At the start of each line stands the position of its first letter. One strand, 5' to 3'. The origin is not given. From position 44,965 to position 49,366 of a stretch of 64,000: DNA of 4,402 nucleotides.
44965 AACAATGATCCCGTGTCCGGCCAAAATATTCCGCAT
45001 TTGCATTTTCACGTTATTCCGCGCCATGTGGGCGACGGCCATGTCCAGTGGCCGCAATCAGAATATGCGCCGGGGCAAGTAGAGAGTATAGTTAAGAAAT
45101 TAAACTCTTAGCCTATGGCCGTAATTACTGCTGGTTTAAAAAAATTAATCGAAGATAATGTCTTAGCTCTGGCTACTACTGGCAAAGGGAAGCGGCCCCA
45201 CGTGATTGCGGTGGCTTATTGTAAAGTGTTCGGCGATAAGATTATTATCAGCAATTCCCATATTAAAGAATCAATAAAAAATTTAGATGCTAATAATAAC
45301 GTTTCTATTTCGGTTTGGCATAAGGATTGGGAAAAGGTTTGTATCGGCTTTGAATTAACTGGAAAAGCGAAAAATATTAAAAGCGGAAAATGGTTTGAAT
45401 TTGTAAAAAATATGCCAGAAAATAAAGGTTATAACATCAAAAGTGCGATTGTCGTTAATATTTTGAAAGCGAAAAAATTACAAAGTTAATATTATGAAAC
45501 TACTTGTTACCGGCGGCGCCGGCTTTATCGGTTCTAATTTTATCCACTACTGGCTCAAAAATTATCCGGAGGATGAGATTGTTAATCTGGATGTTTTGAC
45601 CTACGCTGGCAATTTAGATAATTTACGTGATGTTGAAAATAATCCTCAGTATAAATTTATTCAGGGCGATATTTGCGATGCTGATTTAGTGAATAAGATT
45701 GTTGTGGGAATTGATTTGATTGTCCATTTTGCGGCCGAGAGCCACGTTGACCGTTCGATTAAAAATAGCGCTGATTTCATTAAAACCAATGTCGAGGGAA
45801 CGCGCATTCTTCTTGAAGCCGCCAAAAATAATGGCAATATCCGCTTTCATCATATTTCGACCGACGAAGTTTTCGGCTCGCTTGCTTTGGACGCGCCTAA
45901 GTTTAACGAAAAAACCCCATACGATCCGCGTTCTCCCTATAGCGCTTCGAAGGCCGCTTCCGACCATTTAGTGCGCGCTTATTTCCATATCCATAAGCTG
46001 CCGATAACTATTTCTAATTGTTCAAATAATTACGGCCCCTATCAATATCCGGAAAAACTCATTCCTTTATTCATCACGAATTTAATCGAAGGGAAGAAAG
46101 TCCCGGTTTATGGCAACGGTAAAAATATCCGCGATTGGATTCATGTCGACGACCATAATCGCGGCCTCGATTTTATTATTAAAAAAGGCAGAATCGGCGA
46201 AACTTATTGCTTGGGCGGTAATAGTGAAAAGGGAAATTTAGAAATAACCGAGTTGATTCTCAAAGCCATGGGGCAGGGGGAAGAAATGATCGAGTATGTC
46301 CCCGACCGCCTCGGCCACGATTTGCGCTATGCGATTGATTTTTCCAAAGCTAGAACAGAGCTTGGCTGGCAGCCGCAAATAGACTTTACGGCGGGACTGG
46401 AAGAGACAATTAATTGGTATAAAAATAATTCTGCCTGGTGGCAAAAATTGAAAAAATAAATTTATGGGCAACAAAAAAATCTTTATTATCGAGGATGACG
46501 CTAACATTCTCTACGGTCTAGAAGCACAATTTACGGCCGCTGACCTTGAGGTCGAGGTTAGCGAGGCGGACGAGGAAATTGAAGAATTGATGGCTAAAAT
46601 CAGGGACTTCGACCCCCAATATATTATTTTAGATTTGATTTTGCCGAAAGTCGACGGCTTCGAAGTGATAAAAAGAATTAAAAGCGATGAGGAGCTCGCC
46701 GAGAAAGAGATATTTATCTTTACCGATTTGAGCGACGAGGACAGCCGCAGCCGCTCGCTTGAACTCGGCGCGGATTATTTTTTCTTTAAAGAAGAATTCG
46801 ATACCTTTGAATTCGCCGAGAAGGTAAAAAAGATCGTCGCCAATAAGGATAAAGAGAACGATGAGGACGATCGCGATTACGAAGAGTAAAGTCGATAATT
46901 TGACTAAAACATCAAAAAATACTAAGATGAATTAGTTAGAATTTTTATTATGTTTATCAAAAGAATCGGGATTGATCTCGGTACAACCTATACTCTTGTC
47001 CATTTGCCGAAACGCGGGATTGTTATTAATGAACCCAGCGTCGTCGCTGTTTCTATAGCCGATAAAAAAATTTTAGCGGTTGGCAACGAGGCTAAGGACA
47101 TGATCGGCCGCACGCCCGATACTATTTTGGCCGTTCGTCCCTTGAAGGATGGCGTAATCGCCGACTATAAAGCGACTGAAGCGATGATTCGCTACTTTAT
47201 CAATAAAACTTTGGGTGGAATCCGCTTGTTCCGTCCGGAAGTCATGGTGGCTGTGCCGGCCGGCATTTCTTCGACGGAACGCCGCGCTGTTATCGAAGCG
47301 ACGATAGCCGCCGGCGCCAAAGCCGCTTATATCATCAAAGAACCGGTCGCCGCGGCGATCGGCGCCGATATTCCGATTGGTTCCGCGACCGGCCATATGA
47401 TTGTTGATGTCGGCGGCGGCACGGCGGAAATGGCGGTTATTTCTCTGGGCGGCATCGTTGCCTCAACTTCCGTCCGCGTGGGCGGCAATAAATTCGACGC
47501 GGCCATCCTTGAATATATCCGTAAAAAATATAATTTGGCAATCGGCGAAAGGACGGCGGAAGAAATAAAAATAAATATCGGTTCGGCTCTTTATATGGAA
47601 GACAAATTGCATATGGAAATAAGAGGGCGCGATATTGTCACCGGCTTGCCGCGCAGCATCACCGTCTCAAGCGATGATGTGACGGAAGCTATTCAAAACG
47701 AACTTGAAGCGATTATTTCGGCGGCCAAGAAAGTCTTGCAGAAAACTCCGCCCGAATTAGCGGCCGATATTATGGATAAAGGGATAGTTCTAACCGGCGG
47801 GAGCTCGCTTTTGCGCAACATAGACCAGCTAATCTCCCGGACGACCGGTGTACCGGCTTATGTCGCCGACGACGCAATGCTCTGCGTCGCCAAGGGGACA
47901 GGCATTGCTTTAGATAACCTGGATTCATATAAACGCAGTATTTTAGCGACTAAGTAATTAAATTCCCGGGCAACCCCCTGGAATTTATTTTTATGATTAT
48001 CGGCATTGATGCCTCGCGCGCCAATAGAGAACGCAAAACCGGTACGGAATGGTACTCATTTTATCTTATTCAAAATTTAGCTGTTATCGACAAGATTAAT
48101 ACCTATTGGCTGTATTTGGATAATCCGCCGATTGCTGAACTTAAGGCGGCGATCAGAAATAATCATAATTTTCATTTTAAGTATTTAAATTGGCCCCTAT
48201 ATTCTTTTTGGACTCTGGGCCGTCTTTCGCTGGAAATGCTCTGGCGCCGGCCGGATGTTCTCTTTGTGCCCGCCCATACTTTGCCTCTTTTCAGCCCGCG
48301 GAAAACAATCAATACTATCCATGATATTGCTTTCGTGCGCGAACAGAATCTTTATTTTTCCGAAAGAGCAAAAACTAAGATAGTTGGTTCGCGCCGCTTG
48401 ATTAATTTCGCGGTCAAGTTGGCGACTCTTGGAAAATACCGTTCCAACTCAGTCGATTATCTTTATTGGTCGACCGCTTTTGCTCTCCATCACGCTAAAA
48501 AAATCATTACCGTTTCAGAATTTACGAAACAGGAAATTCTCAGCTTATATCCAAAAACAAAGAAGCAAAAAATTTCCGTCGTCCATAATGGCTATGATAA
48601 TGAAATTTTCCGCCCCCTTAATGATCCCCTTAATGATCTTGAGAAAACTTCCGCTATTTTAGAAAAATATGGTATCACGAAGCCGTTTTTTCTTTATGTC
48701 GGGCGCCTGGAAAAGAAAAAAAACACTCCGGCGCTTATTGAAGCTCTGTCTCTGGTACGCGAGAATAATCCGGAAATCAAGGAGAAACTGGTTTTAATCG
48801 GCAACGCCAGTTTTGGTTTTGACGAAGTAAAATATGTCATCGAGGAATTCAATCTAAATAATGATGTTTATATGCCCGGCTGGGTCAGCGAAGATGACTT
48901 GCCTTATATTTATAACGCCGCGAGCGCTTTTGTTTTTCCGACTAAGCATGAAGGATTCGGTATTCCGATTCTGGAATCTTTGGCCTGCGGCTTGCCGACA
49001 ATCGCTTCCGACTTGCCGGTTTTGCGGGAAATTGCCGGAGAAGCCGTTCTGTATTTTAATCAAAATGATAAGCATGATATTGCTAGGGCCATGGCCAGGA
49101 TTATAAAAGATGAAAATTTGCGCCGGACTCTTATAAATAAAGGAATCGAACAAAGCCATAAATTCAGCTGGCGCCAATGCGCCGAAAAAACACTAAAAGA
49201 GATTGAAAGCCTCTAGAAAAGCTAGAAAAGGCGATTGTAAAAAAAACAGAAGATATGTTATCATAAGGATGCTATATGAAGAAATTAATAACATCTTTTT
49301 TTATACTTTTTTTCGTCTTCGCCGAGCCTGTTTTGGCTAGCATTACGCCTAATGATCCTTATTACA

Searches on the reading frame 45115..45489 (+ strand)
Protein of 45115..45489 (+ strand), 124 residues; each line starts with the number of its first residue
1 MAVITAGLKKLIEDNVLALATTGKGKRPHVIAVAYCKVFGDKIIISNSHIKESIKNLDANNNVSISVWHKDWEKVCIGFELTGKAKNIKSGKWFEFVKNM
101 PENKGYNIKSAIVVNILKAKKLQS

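Call 48: search_protein_families(library=pfam, proteins=[window:45115-45489:+], max_evalue=0.01)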
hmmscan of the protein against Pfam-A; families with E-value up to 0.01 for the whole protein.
window:45115-45489:+ (124 aa): 1 family
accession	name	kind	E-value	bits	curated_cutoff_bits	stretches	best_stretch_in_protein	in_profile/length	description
PF01243.27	PNPOx_N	-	5e-08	33.8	28.1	1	12-95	10-83/120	Pyridoxamine 5'-phosphate oxidase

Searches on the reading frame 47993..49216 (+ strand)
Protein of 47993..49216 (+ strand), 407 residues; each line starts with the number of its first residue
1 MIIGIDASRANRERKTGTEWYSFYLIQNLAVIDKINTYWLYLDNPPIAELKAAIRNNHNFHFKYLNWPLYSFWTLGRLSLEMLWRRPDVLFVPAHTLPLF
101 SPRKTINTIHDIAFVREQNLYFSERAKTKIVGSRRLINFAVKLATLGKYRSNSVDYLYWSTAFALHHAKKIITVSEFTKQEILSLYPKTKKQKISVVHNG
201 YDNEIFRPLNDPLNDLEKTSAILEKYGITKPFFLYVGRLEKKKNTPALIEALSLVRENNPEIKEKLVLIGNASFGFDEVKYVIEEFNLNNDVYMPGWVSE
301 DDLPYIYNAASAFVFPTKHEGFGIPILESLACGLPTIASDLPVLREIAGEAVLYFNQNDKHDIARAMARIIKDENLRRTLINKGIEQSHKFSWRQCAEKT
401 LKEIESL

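Call 5: search_protein_families(library=pfam, proteins=[window:47993-49216:+], max_evalue=0.01)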
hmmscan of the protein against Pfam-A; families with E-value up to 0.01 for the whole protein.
window:47993-49216:+ (407 aa): 5 families
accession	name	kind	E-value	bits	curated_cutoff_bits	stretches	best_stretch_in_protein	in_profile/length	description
PF00534.26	Glycos_transf_1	-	1.5e-36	126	26.4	1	229-386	14-171/172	Glycosyl transferases group 1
PF13692.12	Glyco_trans_1_4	-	4.8e-27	95.4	27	1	231-373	2-142/142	Glycosyl transferases group 1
PF13439.12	Glyco_transf_4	-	5.6e-09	36.7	28.5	1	37-203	22-168/170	Glycosyltransferase Family 4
PF13524.12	Glyco_trans_1_2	-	7.6e-08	32.9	25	1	260-400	13-142/144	Glycosyl transferase-like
PF20706.3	GT4-conflict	-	2.5e-06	27.1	26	1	229-340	196-312/385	Family 4 Glycosyltransferase in conflict systems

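Call 69: search_protein_families(library=ncbifam, proteins=[window:47993-49216:+], max_evalue=0.001)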
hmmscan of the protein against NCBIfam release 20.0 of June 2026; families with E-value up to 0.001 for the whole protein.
window:47993-49216:+ (407 aa): 34 families (the best 25 are shown)
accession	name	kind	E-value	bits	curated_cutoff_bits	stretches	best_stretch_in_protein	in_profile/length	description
TIGR04047.1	MSMEG_0565_glyc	hypoth_equivalog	3.9e-35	121.6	259.85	1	164-402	135-369/373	MSMEG_0565 family glycosyltransferase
TIGR02149.1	glgA_Coryne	subfamily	3.2e-31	108.8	302.4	1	159-402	136-385/391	glycogen synthase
TIGR03449.1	mycothiol_MshA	equivalog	2.8e-22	79.2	462.5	1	167-402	164-398/406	D-inositol-3-phosphate glycosyltransferase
TIGR02472.1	sucr_P_syn_N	equivalog_domain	3.8e-21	75.4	576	1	163-404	180-438/439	sucrose-phosphate synthase, putative, glycosyltransferase domain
TIGR03088.1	stp2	hypoth_equivalog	5.7e-20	71.7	409.05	1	187-398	155-364/374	TIGR03088 family PEP-CTERM/XrtA system glycosyltransferase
TIGR03999.1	thiol_BshA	equivalog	9.3e-19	67.6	273.7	1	160-396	137-362/375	N-acetyl-alpha-D-glucosaminyl L-malate synthase BshA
NF041010.1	glycosy_Agl16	equivalog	3.7e-18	65.5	575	1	166-403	132-347/352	glycosylation protein Agl16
NF050063.1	ProtGlycPglJ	equivalog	4e-18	65.8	500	1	213-402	179-361/363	N-acetylgalactosamine-N,N'-diacetylbacillosaminyl-diphospho-undecaprenol 4-alpha-N-acetylgalactosaminyltransferase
NF053513.1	Gtran_IagA_BgsA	equivalog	7.4e-18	64.6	460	1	165-398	103-322/333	LTA glycolipid anchor biosynthesis glycosyltransferase, IagA/BgsA family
TIGR04157.1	glyco_rSAM_CFB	subfamily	2.2e-17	63.1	400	1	161-352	163-343/406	TIGR04157 family glycosyltransferase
NF041876.1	EPS_EpsE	equivalog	5.3e-17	62.1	400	1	233-398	217-387/389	exopolysaccharide biosynthesis GT4 family glycosyltransferase EpsE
NF038295.1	EPS_HpsP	equivalog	6.2e-16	58.4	550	1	201-404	175-384/388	hormogonium polysaccharide biosynthesis glycosyltransferase HpsP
TIGR04063.1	stp3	hypoth_equivalog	5.5e-13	48.6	442.05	1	163-386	153-373/397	TIGR04063 family PEP-CTERM/XrtA system glycosyltransferase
NF047880.1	glyco_SdgA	exception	1e-12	47.4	800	1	209-398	294-481/488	serine-aspartate repeat adhesin O-glycosyltransferase SdgA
NF047881.1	glyco_SdgB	exception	4.9e-11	42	800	1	188-398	281-487/496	serine-aspartate repeat adhesin O-glycosyltransferase SdgB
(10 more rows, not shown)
